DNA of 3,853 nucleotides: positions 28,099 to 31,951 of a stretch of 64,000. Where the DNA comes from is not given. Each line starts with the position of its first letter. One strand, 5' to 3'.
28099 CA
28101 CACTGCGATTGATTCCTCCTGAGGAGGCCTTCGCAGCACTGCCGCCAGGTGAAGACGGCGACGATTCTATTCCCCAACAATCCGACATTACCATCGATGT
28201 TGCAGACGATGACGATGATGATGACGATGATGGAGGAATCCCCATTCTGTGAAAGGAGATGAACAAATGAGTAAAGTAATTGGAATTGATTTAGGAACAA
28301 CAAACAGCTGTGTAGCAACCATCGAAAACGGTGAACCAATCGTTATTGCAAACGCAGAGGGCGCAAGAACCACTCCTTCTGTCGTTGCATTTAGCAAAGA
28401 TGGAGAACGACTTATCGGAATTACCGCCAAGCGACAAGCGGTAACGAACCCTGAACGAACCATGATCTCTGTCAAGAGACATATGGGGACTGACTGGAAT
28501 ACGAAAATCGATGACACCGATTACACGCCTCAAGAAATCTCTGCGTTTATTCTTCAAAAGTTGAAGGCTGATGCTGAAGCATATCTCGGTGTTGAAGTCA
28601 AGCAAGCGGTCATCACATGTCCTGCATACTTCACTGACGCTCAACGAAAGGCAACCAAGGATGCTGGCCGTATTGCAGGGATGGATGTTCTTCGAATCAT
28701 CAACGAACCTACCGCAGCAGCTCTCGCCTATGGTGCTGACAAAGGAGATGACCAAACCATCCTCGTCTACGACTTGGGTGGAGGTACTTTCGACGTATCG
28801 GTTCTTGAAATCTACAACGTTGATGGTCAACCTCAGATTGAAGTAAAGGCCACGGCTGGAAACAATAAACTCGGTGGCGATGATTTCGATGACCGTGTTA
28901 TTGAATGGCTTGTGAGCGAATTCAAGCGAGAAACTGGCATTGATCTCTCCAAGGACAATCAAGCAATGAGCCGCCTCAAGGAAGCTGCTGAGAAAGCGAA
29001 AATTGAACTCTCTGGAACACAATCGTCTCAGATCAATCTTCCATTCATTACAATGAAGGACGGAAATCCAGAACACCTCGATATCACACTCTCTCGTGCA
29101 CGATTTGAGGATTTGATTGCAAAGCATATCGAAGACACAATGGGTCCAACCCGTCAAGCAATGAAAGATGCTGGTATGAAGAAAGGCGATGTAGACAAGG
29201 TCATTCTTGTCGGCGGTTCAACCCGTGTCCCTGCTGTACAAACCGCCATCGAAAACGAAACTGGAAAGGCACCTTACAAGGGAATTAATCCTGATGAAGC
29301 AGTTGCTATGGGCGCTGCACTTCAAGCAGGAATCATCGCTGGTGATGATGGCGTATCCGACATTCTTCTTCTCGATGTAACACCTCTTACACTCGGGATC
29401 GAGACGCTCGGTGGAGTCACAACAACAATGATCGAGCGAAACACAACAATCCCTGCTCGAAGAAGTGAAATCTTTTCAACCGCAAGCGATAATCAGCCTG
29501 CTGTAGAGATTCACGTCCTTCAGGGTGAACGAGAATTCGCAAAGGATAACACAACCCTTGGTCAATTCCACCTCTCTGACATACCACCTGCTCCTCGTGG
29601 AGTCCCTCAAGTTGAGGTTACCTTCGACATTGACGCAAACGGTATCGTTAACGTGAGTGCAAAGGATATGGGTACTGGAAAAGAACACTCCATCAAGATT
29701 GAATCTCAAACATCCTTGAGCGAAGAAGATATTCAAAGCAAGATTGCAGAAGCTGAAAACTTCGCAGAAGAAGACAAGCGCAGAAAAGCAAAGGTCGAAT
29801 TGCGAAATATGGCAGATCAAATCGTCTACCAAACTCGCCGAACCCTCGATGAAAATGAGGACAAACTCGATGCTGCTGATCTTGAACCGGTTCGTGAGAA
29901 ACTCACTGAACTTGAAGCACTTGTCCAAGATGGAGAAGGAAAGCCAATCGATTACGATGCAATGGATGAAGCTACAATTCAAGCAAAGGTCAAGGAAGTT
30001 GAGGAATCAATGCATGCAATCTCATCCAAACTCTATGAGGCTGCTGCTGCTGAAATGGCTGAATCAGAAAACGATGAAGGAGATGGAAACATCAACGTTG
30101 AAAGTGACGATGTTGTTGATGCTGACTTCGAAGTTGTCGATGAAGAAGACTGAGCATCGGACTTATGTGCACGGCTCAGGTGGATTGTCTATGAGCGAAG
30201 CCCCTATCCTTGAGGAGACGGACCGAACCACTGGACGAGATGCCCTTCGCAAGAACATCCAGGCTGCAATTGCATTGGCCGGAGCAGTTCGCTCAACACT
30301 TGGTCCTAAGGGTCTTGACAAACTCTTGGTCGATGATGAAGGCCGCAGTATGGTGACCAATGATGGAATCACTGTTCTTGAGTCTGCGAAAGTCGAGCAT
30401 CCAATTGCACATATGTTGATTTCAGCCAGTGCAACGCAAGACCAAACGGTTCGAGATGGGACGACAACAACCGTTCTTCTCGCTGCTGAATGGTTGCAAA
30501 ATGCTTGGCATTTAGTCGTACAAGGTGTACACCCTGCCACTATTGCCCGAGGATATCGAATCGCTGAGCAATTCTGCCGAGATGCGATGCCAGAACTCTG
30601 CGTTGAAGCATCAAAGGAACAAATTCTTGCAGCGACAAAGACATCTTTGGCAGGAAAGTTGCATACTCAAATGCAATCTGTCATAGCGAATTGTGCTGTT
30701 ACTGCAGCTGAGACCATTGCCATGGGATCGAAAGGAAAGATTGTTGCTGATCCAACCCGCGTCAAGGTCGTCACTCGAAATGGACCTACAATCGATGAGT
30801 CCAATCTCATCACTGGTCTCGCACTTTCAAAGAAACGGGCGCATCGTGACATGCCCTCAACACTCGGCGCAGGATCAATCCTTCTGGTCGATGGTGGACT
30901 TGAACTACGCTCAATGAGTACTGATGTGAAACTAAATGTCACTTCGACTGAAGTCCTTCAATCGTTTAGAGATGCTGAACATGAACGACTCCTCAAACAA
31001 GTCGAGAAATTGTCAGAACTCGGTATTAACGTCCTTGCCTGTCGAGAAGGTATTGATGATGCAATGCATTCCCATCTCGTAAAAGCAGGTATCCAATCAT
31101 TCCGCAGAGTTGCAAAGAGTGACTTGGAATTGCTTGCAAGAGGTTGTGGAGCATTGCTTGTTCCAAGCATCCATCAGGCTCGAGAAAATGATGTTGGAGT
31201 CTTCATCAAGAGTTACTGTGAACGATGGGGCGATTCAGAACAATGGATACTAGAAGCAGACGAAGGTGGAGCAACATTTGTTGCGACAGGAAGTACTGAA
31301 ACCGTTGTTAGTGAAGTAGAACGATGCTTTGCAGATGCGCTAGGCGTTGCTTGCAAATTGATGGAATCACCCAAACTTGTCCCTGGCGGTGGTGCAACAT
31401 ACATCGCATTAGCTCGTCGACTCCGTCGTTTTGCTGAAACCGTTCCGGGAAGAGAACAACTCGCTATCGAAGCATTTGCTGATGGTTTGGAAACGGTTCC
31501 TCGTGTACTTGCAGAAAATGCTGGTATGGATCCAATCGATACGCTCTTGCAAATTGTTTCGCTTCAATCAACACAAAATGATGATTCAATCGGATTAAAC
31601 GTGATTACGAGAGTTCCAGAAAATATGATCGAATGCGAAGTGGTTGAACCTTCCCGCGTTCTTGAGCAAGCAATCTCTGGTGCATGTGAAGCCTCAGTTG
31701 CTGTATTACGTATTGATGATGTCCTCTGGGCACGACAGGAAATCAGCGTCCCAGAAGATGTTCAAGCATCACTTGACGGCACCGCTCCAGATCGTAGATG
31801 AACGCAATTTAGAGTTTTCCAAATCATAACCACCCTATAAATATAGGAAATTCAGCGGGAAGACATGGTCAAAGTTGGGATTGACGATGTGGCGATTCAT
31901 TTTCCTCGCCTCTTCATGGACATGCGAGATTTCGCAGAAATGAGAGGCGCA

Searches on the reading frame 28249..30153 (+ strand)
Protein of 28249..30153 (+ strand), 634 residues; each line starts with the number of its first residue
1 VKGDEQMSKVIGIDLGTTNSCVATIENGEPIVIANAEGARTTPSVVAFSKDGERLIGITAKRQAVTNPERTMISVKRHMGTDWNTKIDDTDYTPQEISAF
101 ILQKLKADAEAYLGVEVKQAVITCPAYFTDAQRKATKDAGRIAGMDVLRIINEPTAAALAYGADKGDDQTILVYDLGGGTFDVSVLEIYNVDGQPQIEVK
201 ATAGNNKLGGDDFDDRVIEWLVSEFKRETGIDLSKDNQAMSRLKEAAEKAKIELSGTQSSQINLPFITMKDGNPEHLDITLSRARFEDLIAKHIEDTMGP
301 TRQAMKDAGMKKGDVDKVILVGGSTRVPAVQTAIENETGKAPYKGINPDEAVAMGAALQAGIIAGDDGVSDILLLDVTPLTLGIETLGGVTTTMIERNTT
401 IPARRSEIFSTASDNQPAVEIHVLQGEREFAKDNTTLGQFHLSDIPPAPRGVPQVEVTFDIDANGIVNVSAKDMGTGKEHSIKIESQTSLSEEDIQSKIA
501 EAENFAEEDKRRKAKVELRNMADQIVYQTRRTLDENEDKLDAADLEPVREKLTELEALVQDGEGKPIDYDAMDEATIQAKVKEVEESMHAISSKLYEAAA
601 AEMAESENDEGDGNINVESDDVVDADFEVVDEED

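Call 95: search_protein_families(library=pfam, proteins=[window:28249-30153:+], max_evalue=0.00001)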
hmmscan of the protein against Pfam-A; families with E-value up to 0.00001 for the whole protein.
window:28249-30153:+ (634 aa): 2 families
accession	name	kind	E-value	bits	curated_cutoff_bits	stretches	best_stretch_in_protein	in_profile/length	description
PF00012.26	HSP70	-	5.1e-233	775.1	20.6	2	87-596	103-598/599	Hsp70 protein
PF06723.19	MreB_Mbl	-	5.2e-21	75.3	27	1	9-357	2-316/327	MreB/Mbl protein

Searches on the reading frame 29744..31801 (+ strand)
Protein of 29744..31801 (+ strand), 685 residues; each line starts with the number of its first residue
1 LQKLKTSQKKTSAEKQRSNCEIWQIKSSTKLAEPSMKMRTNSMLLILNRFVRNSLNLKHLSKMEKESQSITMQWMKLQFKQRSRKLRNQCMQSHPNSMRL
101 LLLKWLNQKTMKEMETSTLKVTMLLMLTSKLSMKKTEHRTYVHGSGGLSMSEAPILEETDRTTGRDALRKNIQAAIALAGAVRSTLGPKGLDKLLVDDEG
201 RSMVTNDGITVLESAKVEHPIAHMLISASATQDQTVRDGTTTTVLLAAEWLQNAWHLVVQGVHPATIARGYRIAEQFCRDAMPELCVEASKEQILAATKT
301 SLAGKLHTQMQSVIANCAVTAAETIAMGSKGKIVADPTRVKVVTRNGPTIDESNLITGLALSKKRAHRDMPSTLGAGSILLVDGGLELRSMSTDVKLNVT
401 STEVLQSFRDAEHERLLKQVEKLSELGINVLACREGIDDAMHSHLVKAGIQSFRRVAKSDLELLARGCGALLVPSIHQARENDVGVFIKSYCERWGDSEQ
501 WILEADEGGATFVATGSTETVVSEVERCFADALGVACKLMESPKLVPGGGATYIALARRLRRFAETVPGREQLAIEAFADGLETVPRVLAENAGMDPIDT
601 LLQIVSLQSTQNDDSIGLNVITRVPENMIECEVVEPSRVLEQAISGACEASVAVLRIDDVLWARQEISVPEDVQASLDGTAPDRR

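Call 95: search_protein_families(library=pfam, proteins=[window:29744-31801:+], max_evalue=0.00001)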
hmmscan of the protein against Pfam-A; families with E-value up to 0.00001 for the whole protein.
window:29744-31801:+ (685 aa): 1 family
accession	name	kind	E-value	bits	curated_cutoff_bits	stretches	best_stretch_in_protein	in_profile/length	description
PF00118.29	Cpn60_TCP1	-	6.6e-124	414.7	34.3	1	178-663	1-488/490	TCP-1/cpn60 chaperonin family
